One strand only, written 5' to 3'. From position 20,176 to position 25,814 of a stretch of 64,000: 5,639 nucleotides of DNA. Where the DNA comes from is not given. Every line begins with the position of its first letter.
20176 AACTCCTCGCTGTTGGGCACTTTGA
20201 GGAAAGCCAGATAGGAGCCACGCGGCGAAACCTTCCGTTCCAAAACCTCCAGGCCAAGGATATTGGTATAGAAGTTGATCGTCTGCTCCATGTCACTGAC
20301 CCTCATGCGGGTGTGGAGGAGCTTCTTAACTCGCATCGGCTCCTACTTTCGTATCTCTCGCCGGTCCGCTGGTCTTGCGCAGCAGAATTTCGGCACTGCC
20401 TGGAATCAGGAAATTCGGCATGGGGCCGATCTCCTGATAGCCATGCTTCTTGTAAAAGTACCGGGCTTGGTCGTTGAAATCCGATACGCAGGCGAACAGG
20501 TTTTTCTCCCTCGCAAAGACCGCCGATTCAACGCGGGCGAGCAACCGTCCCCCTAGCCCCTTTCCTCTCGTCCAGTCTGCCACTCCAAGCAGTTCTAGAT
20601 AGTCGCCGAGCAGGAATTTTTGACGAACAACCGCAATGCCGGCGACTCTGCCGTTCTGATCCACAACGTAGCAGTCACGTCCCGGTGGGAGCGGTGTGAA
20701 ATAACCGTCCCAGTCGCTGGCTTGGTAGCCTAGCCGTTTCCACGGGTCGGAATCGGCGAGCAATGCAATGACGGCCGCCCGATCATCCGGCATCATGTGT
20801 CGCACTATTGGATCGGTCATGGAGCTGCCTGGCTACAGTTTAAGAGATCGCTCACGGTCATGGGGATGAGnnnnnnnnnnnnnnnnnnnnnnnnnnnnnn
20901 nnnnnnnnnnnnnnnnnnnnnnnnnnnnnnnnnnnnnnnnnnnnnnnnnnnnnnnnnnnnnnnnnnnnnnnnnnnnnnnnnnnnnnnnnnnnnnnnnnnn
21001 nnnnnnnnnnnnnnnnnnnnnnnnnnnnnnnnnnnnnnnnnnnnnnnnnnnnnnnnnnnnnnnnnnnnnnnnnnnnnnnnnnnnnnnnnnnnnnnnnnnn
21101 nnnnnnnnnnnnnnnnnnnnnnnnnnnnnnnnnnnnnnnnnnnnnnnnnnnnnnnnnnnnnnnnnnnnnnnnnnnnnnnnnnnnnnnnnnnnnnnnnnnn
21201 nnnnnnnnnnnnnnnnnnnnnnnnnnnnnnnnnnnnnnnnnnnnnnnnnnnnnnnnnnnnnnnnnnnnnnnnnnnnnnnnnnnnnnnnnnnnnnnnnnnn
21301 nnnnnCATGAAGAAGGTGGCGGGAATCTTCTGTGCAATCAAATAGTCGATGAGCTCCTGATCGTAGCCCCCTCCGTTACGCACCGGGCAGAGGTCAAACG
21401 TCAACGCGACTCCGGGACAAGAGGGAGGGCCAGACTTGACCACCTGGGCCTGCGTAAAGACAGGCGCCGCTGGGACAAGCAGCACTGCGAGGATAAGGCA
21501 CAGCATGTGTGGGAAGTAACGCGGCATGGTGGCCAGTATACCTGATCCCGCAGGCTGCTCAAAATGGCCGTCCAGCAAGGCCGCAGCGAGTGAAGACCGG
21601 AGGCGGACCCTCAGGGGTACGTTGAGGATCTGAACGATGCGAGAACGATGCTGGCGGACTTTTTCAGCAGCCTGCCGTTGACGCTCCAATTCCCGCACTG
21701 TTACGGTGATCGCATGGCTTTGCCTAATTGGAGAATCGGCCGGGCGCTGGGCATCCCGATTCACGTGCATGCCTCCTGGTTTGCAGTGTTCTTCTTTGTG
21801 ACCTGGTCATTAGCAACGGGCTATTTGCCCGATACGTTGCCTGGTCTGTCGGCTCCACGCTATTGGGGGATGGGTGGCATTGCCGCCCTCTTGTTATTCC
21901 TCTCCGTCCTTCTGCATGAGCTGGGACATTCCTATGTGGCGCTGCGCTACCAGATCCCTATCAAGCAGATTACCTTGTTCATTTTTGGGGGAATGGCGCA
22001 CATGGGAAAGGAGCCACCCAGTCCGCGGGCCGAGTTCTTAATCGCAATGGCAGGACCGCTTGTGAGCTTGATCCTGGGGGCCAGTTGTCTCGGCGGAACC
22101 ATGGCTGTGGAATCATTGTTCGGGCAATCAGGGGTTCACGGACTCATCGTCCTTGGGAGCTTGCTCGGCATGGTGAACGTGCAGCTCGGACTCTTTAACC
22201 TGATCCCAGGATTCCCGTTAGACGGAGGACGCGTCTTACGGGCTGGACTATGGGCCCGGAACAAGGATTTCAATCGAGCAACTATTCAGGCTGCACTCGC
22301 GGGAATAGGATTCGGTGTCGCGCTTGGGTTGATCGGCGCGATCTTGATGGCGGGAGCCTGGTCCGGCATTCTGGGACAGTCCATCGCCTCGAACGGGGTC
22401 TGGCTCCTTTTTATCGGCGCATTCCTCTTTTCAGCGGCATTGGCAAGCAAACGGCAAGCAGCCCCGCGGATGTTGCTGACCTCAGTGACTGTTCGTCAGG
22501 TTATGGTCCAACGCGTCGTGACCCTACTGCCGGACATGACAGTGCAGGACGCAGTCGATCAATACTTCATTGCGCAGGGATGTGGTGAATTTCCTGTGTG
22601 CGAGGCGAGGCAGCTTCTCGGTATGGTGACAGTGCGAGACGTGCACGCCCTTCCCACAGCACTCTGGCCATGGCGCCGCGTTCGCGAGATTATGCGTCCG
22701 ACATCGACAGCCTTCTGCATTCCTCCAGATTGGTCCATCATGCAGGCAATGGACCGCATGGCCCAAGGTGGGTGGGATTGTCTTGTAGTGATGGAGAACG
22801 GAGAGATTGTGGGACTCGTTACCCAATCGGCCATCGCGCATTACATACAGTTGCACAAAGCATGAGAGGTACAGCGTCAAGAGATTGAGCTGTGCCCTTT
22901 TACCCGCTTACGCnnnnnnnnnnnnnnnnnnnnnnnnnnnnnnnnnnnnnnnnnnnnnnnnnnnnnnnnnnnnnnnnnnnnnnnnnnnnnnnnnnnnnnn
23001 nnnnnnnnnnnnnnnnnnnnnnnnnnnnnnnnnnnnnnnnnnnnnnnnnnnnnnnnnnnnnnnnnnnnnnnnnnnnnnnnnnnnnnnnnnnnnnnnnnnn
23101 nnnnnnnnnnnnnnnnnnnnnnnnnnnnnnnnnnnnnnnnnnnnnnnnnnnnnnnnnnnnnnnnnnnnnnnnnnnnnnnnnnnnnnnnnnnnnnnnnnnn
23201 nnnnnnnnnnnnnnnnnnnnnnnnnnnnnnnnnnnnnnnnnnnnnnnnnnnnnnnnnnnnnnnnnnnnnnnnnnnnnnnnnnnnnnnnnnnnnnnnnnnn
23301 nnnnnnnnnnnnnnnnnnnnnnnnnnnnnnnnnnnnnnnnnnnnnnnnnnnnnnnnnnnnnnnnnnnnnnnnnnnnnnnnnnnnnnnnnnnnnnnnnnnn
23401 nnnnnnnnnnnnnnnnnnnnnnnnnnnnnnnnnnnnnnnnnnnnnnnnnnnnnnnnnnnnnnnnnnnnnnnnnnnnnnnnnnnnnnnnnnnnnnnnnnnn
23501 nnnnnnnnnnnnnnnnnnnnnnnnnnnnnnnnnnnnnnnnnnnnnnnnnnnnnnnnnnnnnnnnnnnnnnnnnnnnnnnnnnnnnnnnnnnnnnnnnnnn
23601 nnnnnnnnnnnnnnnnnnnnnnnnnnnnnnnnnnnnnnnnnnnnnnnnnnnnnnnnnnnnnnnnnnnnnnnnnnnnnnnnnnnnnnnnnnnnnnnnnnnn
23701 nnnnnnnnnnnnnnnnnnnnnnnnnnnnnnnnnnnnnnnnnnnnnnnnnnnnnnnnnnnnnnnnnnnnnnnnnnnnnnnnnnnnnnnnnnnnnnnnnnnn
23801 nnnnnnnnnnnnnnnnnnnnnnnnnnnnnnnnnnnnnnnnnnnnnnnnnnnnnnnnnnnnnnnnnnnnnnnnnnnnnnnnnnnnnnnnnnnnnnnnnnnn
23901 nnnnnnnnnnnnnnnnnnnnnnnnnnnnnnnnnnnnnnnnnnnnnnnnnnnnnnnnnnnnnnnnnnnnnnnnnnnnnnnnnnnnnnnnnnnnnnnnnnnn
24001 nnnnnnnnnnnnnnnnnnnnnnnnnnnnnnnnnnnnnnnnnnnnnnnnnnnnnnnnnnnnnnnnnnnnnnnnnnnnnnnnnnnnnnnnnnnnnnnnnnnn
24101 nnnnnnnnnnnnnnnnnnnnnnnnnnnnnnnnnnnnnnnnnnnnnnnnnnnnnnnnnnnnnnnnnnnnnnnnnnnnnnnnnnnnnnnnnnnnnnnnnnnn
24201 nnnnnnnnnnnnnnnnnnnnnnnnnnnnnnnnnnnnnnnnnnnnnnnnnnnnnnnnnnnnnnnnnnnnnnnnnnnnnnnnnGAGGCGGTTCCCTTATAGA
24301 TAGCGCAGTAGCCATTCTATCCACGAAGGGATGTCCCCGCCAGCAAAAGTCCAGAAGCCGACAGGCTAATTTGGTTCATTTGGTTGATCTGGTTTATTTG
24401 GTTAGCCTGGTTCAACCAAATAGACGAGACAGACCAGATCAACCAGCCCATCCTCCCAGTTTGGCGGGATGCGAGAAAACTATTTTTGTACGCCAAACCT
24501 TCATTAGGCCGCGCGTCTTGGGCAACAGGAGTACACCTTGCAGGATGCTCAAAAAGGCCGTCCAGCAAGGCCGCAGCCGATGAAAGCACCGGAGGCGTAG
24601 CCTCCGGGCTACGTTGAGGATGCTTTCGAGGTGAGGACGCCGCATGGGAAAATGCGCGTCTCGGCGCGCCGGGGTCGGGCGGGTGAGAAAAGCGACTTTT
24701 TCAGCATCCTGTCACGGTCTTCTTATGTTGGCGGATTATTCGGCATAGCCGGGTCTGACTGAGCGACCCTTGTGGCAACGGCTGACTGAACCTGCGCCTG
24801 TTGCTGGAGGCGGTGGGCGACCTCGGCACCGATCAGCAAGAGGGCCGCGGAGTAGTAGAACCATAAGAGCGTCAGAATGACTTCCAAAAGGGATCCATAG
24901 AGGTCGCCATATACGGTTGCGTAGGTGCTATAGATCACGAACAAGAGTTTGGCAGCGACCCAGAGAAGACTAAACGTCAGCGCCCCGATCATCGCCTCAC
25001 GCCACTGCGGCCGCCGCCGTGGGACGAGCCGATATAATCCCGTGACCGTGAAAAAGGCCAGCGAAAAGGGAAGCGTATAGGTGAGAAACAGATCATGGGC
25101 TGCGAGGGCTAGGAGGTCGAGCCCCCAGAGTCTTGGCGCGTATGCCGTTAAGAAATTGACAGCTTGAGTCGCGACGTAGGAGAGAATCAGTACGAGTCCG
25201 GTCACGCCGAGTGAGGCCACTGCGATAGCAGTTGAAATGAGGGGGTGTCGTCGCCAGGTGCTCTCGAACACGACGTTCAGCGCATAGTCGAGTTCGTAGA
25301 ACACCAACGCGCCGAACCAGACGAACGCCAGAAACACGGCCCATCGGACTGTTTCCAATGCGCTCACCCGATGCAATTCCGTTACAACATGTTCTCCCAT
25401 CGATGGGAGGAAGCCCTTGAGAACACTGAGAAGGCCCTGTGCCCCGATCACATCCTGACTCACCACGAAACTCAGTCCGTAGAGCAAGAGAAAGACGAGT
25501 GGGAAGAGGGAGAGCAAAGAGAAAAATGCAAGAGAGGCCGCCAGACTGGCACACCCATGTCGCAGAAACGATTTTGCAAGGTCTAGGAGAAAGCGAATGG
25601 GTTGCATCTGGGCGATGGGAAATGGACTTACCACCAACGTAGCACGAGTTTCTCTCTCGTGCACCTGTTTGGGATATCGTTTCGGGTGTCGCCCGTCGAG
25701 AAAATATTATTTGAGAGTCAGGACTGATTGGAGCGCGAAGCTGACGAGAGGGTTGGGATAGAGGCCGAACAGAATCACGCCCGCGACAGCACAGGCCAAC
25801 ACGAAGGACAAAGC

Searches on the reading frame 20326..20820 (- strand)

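Call 49: search_protein_families(library=pfam, proteins=[window:20326-20820:-], max_evalue=0.00001)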
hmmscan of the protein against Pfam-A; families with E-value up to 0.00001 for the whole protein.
window:20326-20820:- (164 aa): 4 families
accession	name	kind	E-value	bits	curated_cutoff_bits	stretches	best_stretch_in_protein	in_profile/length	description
PF00583.31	Acetyltransf_1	-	7.4e-11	42.8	20.7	1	27-128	16-116/116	Acetyltransferase (GNAT) family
PF13508.13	Acetyltransf_7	-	8.4e-11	42.5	27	1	47-130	2-84/84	Acetyltransferase (GNAT) domain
PF13673.13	Acetyltransf_10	-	1.5e-08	35.1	23.6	1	50-134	33-113/128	Acetyltransferase (GNAT) domain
PF08445.16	FR47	-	3.1e-08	33.9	22.1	1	74-131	23-80/86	FR47-like protein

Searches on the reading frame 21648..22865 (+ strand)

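Call 87: search_protein_families(library=pfam, proteins=[window:21648-22865:+], max_evalue=0.000001)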
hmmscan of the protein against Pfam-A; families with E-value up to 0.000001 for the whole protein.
window:21648-22865:+ (405 aa): 2 families
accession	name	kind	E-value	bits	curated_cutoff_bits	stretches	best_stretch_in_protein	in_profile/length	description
PF02163.28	Peptidase_M50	-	4.1e-23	82.3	27.2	1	79-226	2-219/221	Peptidase family M50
PF00571.33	CBS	-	2.1e-21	76.4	24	2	345-400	1-55/57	CBS domain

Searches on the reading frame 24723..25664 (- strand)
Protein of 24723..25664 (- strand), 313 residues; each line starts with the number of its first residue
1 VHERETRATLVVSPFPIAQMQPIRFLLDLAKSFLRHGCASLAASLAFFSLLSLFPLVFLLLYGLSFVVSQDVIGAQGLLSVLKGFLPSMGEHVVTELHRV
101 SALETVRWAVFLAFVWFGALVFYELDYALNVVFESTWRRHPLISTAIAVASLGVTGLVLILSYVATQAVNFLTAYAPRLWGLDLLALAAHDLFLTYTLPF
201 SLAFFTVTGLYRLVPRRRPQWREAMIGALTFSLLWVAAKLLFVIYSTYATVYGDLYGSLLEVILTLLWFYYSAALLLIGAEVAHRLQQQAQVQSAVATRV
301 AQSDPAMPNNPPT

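Call 11: search_protein_families(library=ncbifam, proteins=[window:24723-25664:-], max_evalue=0.00001)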
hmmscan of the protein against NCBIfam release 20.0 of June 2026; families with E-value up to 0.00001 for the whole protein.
window:24723-25664:- (313 aa): 3 families
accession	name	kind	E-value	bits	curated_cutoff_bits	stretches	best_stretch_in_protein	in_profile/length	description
NF002457.0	PRK01637.1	equivalog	1.5e-25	90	307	1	21-298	15-286/295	virulence factor BrkB family protein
TIGR00765.1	yihY_not_rbn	subfamily_domain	2.6e-24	86.4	73.15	1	25-287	2-257/259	YihY family inner membrane protein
NF003256.0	PRK04214.1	equivalog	8.1e-13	48.1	500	1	25-286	19-273/412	ribonuclease BN/unknown domain fusion protein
